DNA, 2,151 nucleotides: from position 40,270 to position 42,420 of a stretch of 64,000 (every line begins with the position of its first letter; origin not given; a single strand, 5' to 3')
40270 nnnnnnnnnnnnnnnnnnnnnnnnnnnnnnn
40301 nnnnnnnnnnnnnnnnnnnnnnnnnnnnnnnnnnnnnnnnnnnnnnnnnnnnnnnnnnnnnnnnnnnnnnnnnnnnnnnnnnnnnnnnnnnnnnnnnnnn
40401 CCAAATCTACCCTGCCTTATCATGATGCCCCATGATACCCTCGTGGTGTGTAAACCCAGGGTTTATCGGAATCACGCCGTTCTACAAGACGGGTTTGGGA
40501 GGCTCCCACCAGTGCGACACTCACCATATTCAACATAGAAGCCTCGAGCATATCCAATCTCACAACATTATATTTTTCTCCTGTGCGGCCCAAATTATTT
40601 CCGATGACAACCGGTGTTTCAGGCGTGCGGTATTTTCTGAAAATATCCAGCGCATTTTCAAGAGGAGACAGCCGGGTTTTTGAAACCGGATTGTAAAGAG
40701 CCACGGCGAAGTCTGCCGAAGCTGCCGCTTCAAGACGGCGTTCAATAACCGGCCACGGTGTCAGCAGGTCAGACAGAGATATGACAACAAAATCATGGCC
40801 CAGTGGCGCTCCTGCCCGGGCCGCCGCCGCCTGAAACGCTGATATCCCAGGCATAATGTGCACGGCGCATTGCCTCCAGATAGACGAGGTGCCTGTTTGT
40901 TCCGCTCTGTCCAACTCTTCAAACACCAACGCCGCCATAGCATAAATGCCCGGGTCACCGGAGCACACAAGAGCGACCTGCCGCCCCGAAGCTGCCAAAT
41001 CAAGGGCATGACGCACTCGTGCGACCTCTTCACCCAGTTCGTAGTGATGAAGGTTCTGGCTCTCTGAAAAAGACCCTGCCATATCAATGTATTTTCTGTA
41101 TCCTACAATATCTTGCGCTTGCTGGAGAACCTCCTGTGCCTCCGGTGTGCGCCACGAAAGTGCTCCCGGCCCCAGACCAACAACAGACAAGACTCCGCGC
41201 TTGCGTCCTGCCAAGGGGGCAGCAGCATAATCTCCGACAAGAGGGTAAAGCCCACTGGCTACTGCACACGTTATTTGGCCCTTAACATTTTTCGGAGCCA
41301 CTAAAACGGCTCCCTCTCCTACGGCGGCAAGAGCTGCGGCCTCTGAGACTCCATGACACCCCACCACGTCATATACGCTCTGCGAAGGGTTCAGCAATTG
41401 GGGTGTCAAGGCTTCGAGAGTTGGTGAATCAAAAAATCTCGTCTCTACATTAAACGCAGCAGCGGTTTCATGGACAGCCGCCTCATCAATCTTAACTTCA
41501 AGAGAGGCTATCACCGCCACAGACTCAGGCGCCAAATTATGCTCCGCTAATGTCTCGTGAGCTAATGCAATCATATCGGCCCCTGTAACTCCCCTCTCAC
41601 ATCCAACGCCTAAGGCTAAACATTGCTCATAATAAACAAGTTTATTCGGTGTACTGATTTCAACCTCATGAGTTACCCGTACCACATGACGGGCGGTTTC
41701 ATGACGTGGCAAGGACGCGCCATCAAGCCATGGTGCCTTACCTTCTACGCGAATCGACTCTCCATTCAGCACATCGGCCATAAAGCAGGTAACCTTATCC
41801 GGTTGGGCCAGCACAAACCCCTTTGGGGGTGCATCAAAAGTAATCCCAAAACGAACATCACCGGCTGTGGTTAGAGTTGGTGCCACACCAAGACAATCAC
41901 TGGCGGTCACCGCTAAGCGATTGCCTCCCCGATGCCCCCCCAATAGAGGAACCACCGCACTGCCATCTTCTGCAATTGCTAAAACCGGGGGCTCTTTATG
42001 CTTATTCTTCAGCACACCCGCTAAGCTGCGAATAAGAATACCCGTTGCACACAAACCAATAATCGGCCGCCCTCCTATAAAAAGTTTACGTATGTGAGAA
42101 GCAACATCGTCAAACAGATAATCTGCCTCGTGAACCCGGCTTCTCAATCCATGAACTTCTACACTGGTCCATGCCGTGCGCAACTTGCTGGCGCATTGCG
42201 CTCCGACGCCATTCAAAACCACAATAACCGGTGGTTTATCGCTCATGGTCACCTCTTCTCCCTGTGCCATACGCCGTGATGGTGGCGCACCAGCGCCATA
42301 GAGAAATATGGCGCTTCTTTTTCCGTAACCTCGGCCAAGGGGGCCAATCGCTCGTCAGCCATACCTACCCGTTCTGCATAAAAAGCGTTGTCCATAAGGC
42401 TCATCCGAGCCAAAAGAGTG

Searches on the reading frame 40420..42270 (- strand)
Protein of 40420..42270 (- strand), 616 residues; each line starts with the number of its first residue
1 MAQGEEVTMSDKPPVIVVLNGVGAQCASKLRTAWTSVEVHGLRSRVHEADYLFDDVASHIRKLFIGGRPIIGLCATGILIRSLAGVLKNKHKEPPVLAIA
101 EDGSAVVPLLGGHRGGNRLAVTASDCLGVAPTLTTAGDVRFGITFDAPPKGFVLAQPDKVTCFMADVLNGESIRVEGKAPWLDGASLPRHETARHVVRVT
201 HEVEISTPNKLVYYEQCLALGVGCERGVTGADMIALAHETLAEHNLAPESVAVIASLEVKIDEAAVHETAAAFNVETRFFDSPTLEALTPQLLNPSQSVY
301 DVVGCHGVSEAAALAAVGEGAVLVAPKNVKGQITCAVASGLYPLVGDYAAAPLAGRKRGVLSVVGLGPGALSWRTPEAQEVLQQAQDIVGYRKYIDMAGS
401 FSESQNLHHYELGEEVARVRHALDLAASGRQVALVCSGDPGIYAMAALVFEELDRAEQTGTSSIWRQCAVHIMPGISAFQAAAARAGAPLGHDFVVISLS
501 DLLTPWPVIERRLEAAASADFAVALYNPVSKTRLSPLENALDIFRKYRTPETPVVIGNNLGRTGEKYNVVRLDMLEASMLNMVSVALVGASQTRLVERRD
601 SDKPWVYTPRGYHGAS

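Call 89: search_protein_families(library=pfam, proteins=[window:40420-42270:-], max_evalue=0.00001)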
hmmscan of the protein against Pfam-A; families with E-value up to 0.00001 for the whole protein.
window:40420-42270:- (616 aa): 3 families
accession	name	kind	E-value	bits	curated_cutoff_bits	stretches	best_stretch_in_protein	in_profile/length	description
PF00590.25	TP_methylase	-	1.3e-31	110.6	27.8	1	361-573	2-209/212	Tetrapyrrole (Corrin/Porphyrin) Methylases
PF01890.21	CbiG_C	-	8.9e-29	100.8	27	1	218-338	1-117/117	Cobalamin synthesis G C-terminus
PF11760.13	CbiG_N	-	1.9e-22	79.5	25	1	59-138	2-82/82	Cobalamin synthesis G N-terminal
